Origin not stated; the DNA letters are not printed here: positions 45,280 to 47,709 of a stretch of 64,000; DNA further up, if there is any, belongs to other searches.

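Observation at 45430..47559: cNMP-GGDEF-DHH/DHHA1 fusion: cyclase-like and phosphodiesterase domains behind a cyclic-nucleotide sensor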

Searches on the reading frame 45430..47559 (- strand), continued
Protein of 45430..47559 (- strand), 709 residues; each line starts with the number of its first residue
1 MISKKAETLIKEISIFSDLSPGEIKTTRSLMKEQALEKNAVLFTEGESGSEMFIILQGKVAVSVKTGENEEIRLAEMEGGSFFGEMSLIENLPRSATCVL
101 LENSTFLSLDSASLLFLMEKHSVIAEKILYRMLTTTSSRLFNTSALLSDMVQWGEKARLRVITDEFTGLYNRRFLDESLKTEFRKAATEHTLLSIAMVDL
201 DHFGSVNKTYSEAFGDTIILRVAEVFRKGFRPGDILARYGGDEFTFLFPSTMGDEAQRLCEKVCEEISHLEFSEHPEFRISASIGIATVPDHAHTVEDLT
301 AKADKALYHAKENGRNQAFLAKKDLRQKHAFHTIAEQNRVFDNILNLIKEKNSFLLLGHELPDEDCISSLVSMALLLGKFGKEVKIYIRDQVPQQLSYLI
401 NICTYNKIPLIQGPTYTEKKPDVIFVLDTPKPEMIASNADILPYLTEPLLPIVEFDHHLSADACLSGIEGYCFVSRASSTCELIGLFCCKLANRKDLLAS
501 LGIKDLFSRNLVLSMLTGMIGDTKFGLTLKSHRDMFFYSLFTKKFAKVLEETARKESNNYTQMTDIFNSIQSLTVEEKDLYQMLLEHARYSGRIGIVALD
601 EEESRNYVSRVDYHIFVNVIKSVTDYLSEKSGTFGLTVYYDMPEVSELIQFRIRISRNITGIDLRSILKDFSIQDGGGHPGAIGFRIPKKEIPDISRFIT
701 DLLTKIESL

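Call 43: fold_search(model_id=the predicted structure, library=pdb)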
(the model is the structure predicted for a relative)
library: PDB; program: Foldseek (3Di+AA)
matches with E <= 10: 1749; with E <= 0.001: 799
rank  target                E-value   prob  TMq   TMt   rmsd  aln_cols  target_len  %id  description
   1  5o25_B                1.6e-17  1.00  0.38  0.78   4.0       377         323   20  Structure of wildtype T.maritima PDE (TM1595) in ligand-free state (released 2017-10-25)
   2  5o4z                  1.8e-17  1.00  0.39  0.80   3.8       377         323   19  Structure of the inactive T.maritima PDE (TM1595) D80N D154N mutant with substrate 5'-pApA (released 2017-10-25)
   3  5o1u_A                3.0e-17  1.00  0.37  0.75   4.4       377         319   18  Structure of wildtype T.maritima PDE (TM1595) with AMP and Mn2+ (released 2017-10-25)
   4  5o7f_A                3.1e-17  1.00  0.38  0.78   4.2       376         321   18  Structure of the inactive T.maritima PDE (TM1595) D80N D154N mutant with GMP and Mn2+ (released 2017-10-25)
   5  5o1u_B                3.1e-17  1.00  0.38  0.77   4.3       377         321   19  Structure of wildtype T.maritima PDE (TM1595) with AMP and Mn2+ (released 2017-10-25)
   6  5o7f_B                3.5e-17  1.00  0.37  0.76   4.5       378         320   19  Structure of the inactive T.maritima PDE (TM1595) D80N D154N mutant with GMP and Mn2+ (released 2017-10-25)
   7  9r7o_A                2.0e-16  1.00  0.37  0.74   4.7       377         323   17  DhhP of Borrelia burgdorferi in complex with AMP (released 2026-01-21)
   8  6ttr_A                3.5e-16  1.00  0.24  0.83   4.1       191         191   29  Crystal Structure of the coiled coil and GGDEF domain of DgcB from Caulobacter crescentus in complex with c-di-GMP (released 2021-01-13)
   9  8ioo_C                4.1e-16  1.00  0.35  0.68   5.4       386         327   16  Crystal structure of Deinococcus radiodurans RecJ-like protein in complex with Mg2+ (released 2024-03-20)
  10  9r7o_C                5.5e-16  1.00  0.35  0.70   5.7       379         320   17  DhhP of Borrelia burgdorferi in complex with AMP (released 2026-01-21)
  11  3bre_A                5.8e-16  1.00  0.24  0.50   8.2       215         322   33  Crystal Structure of P.aeruginosa PA3702 (released 2008-04-01)
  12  9r99_A                9.6e-16  1.00  0.37  0.74   4.4       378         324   17  DhhP of Borrelia burgdorferi in complex with MD1252 (released 2026-01-21)
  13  3i5c_B                1.1e-15  1.00  0.22  0.76  10.2       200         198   36  Crystal structure of a fusion protein containing the leucine zipper of GCN4 and the GGDEF domain of WspR from Pseudomo (released 2009-08-18)
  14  3w5w                  1.1e-15  1.00  0.37  0.72   5.5       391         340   17  Mn2+-GMP complex of nanoRNase (Nrn) from Bacteroides fragilis (released 2013-07-10)
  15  5xt3_A                1.2e-15  1.00  0.34  0.65   5.9       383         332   16  The catalytic domain of GdpP with c-di-GMP (released 2018-01-31)
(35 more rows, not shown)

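Call 48: search_protein_families(library=ncbifam, proteins=[L068:4959-6140:+, L007:6001-7194:+], max_evalue=0.01)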
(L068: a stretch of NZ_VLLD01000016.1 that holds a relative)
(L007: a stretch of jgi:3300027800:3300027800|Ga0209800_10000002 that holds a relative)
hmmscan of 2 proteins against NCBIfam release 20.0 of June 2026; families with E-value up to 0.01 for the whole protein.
L068:4959-6140:+ (394 aa): 0 families

L007:6001-7194:+ (398 aa): 1 family
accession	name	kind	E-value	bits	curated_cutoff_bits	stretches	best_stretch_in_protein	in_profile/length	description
TIGR00644.1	recJ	equivalog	0.0061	14.9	396.9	0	345-394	373-424/546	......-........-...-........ exonuclease RecJ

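Call 66: search_protein_families(library=pfam, proteins=[L068:2109-4487:-, L068:4484-4828:-, L068:4959-6143:+, L068:6140-6757:+, L068:6798-8165:+, L068:8177-9220:+, L074:3188-4360:+, L073:4995-6161:+], max_evalue=0.001)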
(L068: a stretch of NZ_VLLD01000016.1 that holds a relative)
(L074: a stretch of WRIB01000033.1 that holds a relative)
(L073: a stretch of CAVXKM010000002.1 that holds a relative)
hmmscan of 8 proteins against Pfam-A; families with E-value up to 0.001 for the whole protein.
L068:2109-4487:- (792 aa): 22 families
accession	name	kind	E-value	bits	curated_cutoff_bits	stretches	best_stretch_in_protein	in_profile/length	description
PF07724.20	AAA_2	-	6.1e-62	209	27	1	528-689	1-165/166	AAA domain (Cdc48 subfamily)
PF17871.7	AAA_lid_9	-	5.3e-27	94.2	22.8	1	378-456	1-79/104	AAA lid domain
PF00004.35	AAA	-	1.6e-26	93.7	21.2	2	534-659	2-119/131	ATPase family associated with various cellular activities (AAA)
PF10431.15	ClpB_D2-small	-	6.5e-19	68.2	21.9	1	696-775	1-80/81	C-terminal, D2-small domain, of ClpB protein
PF07728.20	AAA_5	-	1.2e-17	64.7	22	1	532-651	1-125/139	AAA domain (dynein-related subfamily)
PF13191.12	AAA_16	-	2.8e-09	38.1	32.6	0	217-265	2-53/167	AAA ATPase domain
PF13401.12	AAA_22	-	7.3e-09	36.5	27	1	534-629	9-111/130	AAA domain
PF13173.12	AAA_14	-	3.7e-08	33.9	27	0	242-322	8-77/129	AAA domain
PF00158.32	Sigma54_activat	-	3.9e-08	33.6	20.2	1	524-648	16-142/168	Sigma-54 interaction domain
PF12775.13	AAA_7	-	2.3e-07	31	25.8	0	232-318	29-111/181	P-loop containing dynein motor region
PF05496.18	RuvB_N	-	2.5e-06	27.8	27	0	522-558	25-61/159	Holliday junction DNA helicase RuvB P-loop domain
PF01695.23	IstB_IS21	-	3.1e-05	24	24.1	0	531-552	93-114/238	IstB-like ATP binding protein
PF01078.27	Mg_chelatase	-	7.3e-05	22.7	20.3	0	532-573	24-64/207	Magnesium chelatase, subunit ChlI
PF04851.21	ResIII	-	9.1e-05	22.9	22.5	0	505-554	8-47/164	Type III restriction enzyme, res subunit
PF02861.25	Clp_N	-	9.4e-05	22.9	20.7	1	20-59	5-46/53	Clp amino terminal domain, pathogenicity island component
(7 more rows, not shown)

L068:4484-4828:- (114 aa): 1 family
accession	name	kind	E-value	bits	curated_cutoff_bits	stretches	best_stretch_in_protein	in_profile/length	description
PF02617.22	ClpS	-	3.1e-32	110.6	23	1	32-110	2-80/80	ATP-dependent Clp protease adaptor protein ClpS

L068:4959-6143:+ (394 aa): 1 family
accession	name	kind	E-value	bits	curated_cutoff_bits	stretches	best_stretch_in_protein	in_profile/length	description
PF01368.27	DHH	-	1.1e-10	42.2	28.1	1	37-178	3-104/125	DHH family, N-terminal domain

L068:6140-6757:+ (205 aa): 1 family
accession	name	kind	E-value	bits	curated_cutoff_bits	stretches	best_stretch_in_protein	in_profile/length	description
PF02677.20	QueH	-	4.1e-60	203.3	23.5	1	26-205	1-174/175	Epoxyqueuosine reductase QueH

L068:6798-8165:+ (455 aa): 1 family
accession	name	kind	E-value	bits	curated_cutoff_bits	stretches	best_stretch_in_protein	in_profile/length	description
PF09338.16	Gly_reductase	-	3.3e-205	681.9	22.2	1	28-453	2-426/426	Glycine/sarcosine/betaine reductase component B subunits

L068:8177-9220:+ (347 aa): 1 family
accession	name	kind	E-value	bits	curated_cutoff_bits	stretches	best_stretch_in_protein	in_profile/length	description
PF07355.17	GRDB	-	2.9e-162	540.3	22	1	4-347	3-347/347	Glycine/sarcosine/betaine reductase selenoprotein B (GRDB)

L074:3188-4360:+ (390 aa): 1 family
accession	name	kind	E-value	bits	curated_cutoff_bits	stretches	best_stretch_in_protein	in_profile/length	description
PF01368.27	DHH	-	2.4e-13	50.9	28.1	1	33-194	3-125/125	DHH family, N-terminal domain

L073:4995-6161:+ (388 aa): 1 family
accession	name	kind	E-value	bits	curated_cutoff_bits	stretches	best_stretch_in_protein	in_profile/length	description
PF01368.27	DHH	-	6.9e-12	46.2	28.1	1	29-169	2-104/125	DHH family, N-terminal domain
